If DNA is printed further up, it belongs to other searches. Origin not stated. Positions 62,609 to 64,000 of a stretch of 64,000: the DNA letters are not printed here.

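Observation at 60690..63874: Cobalamin riboswitch controlling an NCS1 permease plus PfkB-type kinase: candidate undescribed B12-precursor salvage module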

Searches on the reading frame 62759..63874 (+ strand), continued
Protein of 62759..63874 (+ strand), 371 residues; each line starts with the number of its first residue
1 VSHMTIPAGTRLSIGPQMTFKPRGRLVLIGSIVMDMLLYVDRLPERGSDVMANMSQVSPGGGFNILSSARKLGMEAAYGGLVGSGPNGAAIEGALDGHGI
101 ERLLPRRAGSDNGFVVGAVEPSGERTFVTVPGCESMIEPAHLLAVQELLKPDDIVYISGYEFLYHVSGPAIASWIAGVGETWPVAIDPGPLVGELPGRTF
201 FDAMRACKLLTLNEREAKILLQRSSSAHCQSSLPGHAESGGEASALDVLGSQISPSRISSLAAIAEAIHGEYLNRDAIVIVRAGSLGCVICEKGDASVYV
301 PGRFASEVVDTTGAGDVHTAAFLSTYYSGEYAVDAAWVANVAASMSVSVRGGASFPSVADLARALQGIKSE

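Call 38: find_encoding_contigs(protein=P0084, flank=6000, max_places=2)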
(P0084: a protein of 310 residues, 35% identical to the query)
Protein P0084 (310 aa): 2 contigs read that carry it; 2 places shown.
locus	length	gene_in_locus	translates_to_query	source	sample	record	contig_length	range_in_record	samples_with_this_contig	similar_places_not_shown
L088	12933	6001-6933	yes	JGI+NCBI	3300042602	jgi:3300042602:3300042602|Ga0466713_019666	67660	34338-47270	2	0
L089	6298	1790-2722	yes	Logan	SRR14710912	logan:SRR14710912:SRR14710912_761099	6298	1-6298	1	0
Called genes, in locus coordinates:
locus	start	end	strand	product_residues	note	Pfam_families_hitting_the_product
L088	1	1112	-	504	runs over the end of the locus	PF22848:ASD1_dom, PF06964:Alpha-L-AF_C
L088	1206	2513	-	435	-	PF01554:MatE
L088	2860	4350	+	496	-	PF02133:Transp_cyt_pur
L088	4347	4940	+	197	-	PF00857:Isochorismatase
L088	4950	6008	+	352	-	PF03747:ADP_ribosyl_GH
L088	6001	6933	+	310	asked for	PF00294:PfkB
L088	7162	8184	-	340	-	PF08240:ADH_N, PF16912:Glu_dehyd_C, PF00107:ADH_zinc_N, PF13602:ADH_zinc_N_2 (weak)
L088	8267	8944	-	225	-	PF06283:ThuA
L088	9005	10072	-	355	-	PF01636:APH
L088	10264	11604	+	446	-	PF00202:Aminotran_3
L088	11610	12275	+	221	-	PF00702:Hydrolase, PF13419:HAD_2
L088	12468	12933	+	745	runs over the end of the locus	PF00082:Peptidase_S8, PF01839:FG-GAP (faint), PF13517:FG-GAP_3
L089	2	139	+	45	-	?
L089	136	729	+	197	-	PF00857:Isochorismatase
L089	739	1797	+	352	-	PF03747:ADP_ribosyl_GH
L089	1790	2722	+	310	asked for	PF00294:PfkB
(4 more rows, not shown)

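Call 40: search_protein_families(library=ncbifam, proteins=[L087:3754-4293:+, L087:5015-6004:+, L087:2240-3757:+, L087:6001-6915:+], max_evalue=0.00001)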
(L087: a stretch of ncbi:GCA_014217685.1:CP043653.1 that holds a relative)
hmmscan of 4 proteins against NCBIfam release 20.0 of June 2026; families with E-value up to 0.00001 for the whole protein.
L087:3754-4293:+ (179 aa): 2 families
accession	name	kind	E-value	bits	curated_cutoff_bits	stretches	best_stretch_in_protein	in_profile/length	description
NF008517.0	PRK11440.1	equivalog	3.9e-07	30.2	195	1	114-176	123-183/188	hydrolase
NF050097.1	BiurAmidohydBiuH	equivalog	5.4e-07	29.3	370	1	114-173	153-212/221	biuret amidohydrolase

L087:5015-6004:+ (329 aa): 2 families
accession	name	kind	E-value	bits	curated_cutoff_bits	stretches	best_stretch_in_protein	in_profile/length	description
TIGR02662.1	dinitro_DRAG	equivalog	5e-23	81.7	337.05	1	4-192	2-179/287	ADP-ribosyl-[dinitrogen reductase] hydrolase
NF041672.1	ADPriboarghdlase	equivalog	9.6e-17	60.8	490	1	3-201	66-256/361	ADP-ribosylarginine hydrolase Tri1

L087:2240-3757:+ (505 aa): 2 families
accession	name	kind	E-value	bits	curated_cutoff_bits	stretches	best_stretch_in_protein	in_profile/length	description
TIGR00800.1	ncs1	subfamily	4.6e-23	81.6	353.1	1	31-435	3-432/447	NCS1 family nucleobase:cation symporter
TIGR02358.1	thia_cytX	hypoth_equivalog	1.8e-15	57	309.85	1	46-404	2-334/386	putative hydroxymethylpyrimidine transporter CytX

L087:6001-6915:+ (304 aa): 18 families
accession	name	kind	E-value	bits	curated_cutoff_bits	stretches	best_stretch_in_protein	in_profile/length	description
TIGR02152.1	D_ribokin_bact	equivalog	2.5e-35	122.3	299.65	1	7-297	3-297/298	ribokinase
NF008353.0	PRK11142.1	equivalog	1.7e-29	103.3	341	1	2-301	2-304/307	ribokinase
NF053626.1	RibKinHalex1628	equivalog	2.9e-29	102.5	330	1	4-301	3-292/293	ATP-dependent ribose-1-phosphate kinase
TIGR04382.1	myo_inos_iolC_N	equivalog_domain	6.1e-20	71.7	300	1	176-299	181-308/309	5-dehydro-2-deoxygluconokinase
NF006957.1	PRK09434.1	equivalog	2.2e-15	57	450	1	37-290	25-295/302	fructokinase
NF049991.1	TagKinase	equivalog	7.8e-15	54.5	420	1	50-289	53-303/321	tagatose kinase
NF040938.1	KDG_KDGal_kin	equivalog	5.2e-14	52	400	1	185-300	185-303/305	bifunctional 2-dehydro-3-deoxygluconokinase/2-dehydro-3-deoxygalactonokinase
TIGR03168.1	1-PFK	subfamily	1.7e-12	46.9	216.4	1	201-288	199-288/305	hexose kinase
NF041332.1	KDG_KDGal_kin_Halo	equivalog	1.6e-11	44.2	440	1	188-301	194-311/320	bifunctional 2-dehydro-3-deoxygluconokinase/2-dehydro-3-deoxygalactonokinase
NF047869.1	myo_kin_aldol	exception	2.2e-11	42.8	600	1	198-301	220-332/586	bifunctional 5-dehydro-2-deoxygluconokinase/5-dehydro-2-deoxyphosphogluconate aldolase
TIGR02198.1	rfaE_dom_I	equivalog_domain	3.5e-11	42.8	345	1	190-291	197-306/315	D-glycero-beta-D-manno-heptose-7-phosphate kinase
TIGR03828.1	pfkB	equivalog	4.6e-11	42.3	292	1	204-288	203-288/305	1-phosphofructokinase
NF041320.1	pfkB_Halo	equivalog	1.7e-10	40.8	400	1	200-289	193-284/302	1-phosphofructokinase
NF052444.1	DhDoxglucKinKdgK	equivalog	1.3e-08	34.7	400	1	215-286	221-294/303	2-dehydro-3-deoxygluconokinase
NF007321.0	PRK09813.1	equivalog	1.8e-07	30.9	247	0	215-285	187-258/261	fructoselysine 6-kinase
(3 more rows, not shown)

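Call 49: find_encoding_contigs(protein=P0043, flank=10000, max_places=2)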
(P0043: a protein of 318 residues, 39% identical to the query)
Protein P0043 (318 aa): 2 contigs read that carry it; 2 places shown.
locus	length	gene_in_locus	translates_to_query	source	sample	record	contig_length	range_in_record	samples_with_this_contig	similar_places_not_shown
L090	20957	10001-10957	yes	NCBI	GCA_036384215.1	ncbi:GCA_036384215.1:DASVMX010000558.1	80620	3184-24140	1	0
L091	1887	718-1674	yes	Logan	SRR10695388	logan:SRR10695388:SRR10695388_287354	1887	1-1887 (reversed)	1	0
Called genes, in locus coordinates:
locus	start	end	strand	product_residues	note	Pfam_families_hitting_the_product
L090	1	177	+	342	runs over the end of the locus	PF08240:ADH_N, PF00107:ADH_zinc_N, PF13602:ADH_zinc_N_2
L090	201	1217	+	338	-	PF00478:IMPDH (weak), PF00977:His_biosynth (weak), PF03060:NMO, PF04131:NanE (faint), PF01070:FMN_dh (weak)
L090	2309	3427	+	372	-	PF00704:Glyco_hydro_18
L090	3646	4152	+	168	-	-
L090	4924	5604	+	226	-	PF00300:His_Phos_1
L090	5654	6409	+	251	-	PF02654:CobS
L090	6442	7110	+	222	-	PF02283:CobU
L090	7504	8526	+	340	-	PF01497:Peripla_BP_2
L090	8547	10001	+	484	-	PF02133:Transp_cyt_pur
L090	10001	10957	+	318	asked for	PF00294:PfkB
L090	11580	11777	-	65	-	PF09962:DUF2196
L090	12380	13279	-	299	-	PF13489:Methyltransf_23, PF01209:Ubie_methyltran (weak), PF13847:Methyltransf_31, PF08241:Methyltransf_11, PF08242:Methyltransf_12, PF13649:Methyltransf_25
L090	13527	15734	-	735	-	PF01751:Toprim, PF01131:Topoisom_bac, PF01396:Zn_ribbon_Top1 (weak)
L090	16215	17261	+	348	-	PF00291:PALP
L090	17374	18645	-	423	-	PF05977:MFS_3, PF07690:MFS_1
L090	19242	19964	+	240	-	PF00106:adh_short, PF01370:Epimerase (weak), PF08659:KR, PF23441:SDR, PF13460:NAD_binding_10, PF13561:adh_short_C2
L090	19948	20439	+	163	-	PF14588:YjgF_endoribonc, PF01042:Ribonuc_L-PSP (weak)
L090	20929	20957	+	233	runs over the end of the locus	PF01965:DJ-1_PfpI, PF17124:ThiJ_like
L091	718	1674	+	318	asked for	PF00294:PfkB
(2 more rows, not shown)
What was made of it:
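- Co-transcription with btuF (call 49) is also compatible with expression at low B12.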

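Call 56: find_related_loci(query=A2, collection=metagenome_contigs, flank=6000)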
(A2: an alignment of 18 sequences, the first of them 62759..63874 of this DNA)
Query A2 (371 aa) in metagenome_contigs; peptide patterns used: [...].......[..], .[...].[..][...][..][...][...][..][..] (x = any residue, [..] = any of these).
600 stretches matched a pattern (row limit reached: there are more); 168 encode a relative of the query (tblastn E <= 1e-3); the best 80 are kept; 80 distinct loci.
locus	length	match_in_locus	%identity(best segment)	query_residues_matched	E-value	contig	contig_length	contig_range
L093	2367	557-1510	34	16-365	3e-44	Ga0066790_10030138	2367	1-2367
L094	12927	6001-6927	34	25-365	3e-43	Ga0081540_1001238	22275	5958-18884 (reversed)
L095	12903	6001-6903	36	24-365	3e-42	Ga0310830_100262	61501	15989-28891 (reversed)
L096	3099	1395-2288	36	25-361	1e-40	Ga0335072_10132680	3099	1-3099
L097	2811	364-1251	33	25-361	5e-40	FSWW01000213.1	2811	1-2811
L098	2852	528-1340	33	16-324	8e-39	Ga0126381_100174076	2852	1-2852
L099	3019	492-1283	35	22-324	1e-36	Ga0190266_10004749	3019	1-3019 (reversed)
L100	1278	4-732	31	91-365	8e-25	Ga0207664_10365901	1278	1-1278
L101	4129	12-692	30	99-363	3e-18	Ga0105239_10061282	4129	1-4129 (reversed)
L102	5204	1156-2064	25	25-366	1e-16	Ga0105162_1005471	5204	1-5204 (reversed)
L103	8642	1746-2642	24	7-347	5e-15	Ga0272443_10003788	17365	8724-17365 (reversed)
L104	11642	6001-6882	25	26-362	1e-14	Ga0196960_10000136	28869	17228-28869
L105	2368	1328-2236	27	26-366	2e-14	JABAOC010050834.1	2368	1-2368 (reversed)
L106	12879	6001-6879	29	25-366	5e-14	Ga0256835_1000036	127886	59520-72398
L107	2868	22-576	29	149-363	2e-13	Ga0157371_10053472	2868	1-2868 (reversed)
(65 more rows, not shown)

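Call 59: search_protein_families(library=pfam, proteins=[L094:78-665:+, L094:1249-2223:+, L094:2451-3980:+, L094:3990-4409:+, L094:4438-4920:+, L094:4934-5983:+, L094:5962-6936:+, L094:6940-8070:-, L094:8164-9471:-, L094:9510-11009:-], max_evalue=0.001)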
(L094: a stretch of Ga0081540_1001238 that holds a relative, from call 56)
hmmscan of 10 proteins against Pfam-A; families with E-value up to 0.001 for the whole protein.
L094:78-665:+ (195 aa): 0 families

L094:1249-2223:+ (324 aa): 1 family
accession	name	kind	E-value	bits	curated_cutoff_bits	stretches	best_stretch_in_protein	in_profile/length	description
PF03186.18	CobD_Cbib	-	5.2e-91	305.3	34.4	1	21-303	1-281/282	CobD/Cbib protein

L094:2451-3980:+ (509 aa): 3 families
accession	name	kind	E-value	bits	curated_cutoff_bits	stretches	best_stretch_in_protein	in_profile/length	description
PF07685.20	GATase_3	-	6.6e-45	153.6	27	1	262-438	1-196/196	CobB/CobQ-like glutamine amidotransferase domain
PF01656.29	CbiA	-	1.4e-23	83.7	25.4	1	6-231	2-116/125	CobQ/CobB/MinD/ParA nucleotide binding domain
PF13500.12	AAA_26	-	3.8e-13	50.2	27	1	4-230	2-194/198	AAA domain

L094:3990-4409:+ (139 aa): 1 family
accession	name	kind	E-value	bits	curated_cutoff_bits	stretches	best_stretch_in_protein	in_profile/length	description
PF02566.24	OsmC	-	3.4e-19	69.6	27.5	1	41-136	1-99/100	OsmC-like protein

L094:4438-4920:+ (160 aa): 2 families
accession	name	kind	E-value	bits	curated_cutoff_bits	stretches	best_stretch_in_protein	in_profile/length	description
PF00903.31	Glyoxalase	-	5.4e-13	49.8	20.6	1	29-146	1-121/121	Glyoxalase/Bleomycin resistance protein/Dioxygenase superfamily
PF13669.12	Glyoxalase_4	-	0.0003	21.5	27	1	31-130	1-97/109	Glyoxalase/Bleomycin resistance protein/Dioxygenase superfamily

L094:4934-5983:+ (349 aa): 1 family
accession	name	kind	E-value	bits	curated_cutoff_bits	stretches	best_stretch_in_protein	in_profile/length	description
PF03747.19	ADP_ribosyl_GH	-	6.1e-58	197.2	26.2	1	5-318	1-287/287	ADP-ribosylglycohydrolase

L094:5962-6936:+ (324 aa): 2 families
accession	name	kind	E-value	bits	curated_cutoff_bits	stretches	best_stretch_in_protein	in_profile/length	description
PF00294.29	PfkB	-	1.2e-37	130.3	25.8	1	15-312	4-298/302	pfkB family carbohydrate kinase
PF08543.17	Phos_pyr_kin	-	0.00069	19.5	27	0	188-304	114-232/246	Phosphomethylpyrimidine kinase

L094:6940-8070:- (376 aa): 0 families

L094:8164-9471:- (435 aa): 3 families
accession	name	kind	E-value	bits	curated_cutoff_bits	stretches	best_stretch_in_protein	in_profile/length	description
PF04542.20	Sigma70_r2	-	7.4e-12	45.3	24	1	24-87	2-67/71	Sigma-70 region 2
PF08281.18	Sigma70_r4_2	-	1.8e-05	24.7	25.7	1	119-168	3-52/54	Sigma-70, region 4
PF13490.11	zf-HC2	-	0.00025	21.5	22.2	0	191-219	6-34/35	Putative zinc-finger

L094:9510-11009:- (499 aa): 4 families
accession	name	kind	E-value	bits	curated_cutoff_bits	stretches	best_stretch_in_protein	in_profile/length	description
PF02518.31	HATPase_c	-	1.3e-25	90.5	26.4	1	373-482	2-110/111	Histidine kinase-, DNA gyrase B-, and HSP90-like ATPase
PF00512.31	HisKA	-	3.9e-19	68.9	26.9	1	265-328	2-64/66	His Kinase A (phospho-acceptor) domain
PF00672.30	HAMP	-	8.2e-11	42.5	25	1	199-253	1-53/53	HAMP domain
PF13581.12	HATPase_c_2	-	0.00032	21.1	27.4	1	377-456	32-109/127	Histidine kinase-like ATPase domain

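Call 76: predict_structure(alignment_id=A2)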
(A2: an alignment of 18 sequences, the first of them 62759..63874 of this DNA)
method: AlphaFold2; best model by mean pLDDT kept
length: 371 residues; sequences in the alignment: 18
mean_pLDDT: 85.7   pTM: 0.87
mean pLDDT of the five models: 85.7, 85.4, 84.3, 80.0, 77.6
residues with pLDDT >= 90: 227; 70-90: 92; 50-70: 20; < 50: 32
segments of 3 or more residues with pLDDT < 50: 1-11, 229-249
pLDDT, mean of each block of 10 residues (from residue 1): 38 58 95 91 77 83 94 96 98 97 97 91 79 97 98 96 94 93 95 87 93 95 67 42 47 82 95 93 94 88 84 92 96 95 90 82 82 55
secondary structure, 60 per line:
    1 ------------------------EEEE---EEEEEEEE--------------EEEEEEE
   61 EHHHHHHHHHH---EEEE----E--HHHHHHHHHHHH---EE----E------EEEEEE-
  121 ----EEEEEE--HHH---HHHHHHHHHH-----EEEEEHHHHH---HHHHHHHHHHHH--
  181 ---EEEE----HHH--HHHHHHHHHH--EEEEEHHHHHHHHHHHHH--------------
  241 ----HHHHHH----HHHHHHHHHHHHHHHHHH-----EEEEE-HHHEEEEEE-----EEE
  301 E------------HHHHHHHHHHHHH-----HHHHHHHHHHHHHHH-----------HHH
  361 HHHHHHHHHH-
elements in order: E25-28 E32-39 E54-61 H62-71 E75-78 H86-97 E114-119 E125-130 H139-148 E154-158 H159-163 H167-178 E184-187 H197-206 E209-213 H214-226 H245-250 H255-272 E278-282 E287-292 E298-301 H314-326 H332-346 H358-370

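Call 78: fold_search(model_id=the predicted structure, library=pdb)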
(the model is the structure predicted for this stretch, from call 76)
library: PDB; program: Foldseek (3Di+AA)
matches with E <= 10: 845; with E <= 0.001: 345
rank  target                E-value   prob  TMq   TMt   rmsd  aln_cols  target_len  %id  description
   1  9m8t_A                4.8e-22  1.00  0.70  0.78   4.6       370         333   21  Crystal structure of the ribokinase RBK1 in complex with ADP from Saccharomyces cerevisiae (released 2026-03-04)
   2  1rkd                  1.3e-20  1.00  0.71  0.85   3.9       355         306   23  E. COLI RIBOKINASE COMPLEXED WITH RIBOSE AND ADP (released 1998-03-04)
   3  6ilr_B                1.7e-20  1.00  0.66  0.77   3.9       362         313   23  Structure of Arabidopsis thaliana Ribokinase in unligand form (released 2019-03-13)
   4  6ilr_A                1.8e-20  1.00  0.65  0.76   4.5       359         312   23  Structure of Arabidopsis thaliana Ribokinase in unligand form (released 2019-03-13)
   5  9cwu_B                3.0e-20  1.00  0.70  0.83   3.8       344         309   19  Crystal structure of human ribokinase in complex with K+ (released 2025-08-06)
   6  6znx_A                3.2e-20  1.00  0.66  0.80   4.4       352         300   24  Ribokinase from Thermus Species (released 2020-07-15)
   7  6znx_B                3.2e-20  1.00  0.64  0.80   3.9       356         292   22  Ribokinase from Thermus Species (released 2020-07-15)
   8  6xk2_D                3.4e-20  1.00  0.65  0.76   5.0       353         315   20  Crystal structure of Ribokinase from Cryptococcus neoformans var. grubii serotype A in complex with ADP (released 2020-07-15)
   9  8cqx_A                4.1e-20  1.00  0.65  0.79   4.5       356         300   23  Ribokinase from T.sp mutant A92G (released 2023-04-05)
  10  9u3w_A                4.6e-20  1.00  0.64  0.73   5.0       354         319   19  Crystal structure of the ribokinase RBK1 in complex with ribose from Saccharomyces cerevisiae (released 2026-03-04)
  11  5byc_B                7.9e-20  1.00  0.66  0.76   4.3       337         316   19  Crystal structure of human ribokinase in C2 spacegroup (released 2016-06-15)
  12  5c41_B                7.9e-20  1.00  0.67  0.79   4.5       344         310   18  Crystal structure of human ribokinase in complex with AMPPCP in P21 spacegroup and with 4 protomers (released 2016-06-15)
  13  3ubo_B                8.9e-20  1.00  0.68  0.77   4.5       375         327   20  The crystal structure of adenosine kinase from Sinorhizobium meliloti (released 2011-11-09)
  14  1rk2_B                1.1e-19  1.00  0.70  0.84   3.9       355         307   22  E. COLI RIBOKINASE COMPLEXED WITH RIBOSE AND ADP, SOLVED IN SPACE GROUP P212121 (released 1999-09-01)
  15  5byd_A                1.1e-19  1.00  0.70  0.81   4.0       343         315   19  Crystal structure of human ribokinase in P21 spacegroup (released 2016-06-15)
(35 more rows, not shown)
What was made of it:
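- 62768..63874 (+): PfkB-family, YegV-like kinase of 368 aa from ATG 62768. An alternative GTG start lies at 62759. The AlphaFold model (pLDDT 85.7) has the ribokinase fold (calls 76 and 78).
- On PfkB (ribokinase-like) kinases: The fold matches ribokinases (call 78).
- Closest known: Bacterial ribokinase RbsK. Same: The fold is the same (TM-score 0.71-0.85 to 1RKD, call 78).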
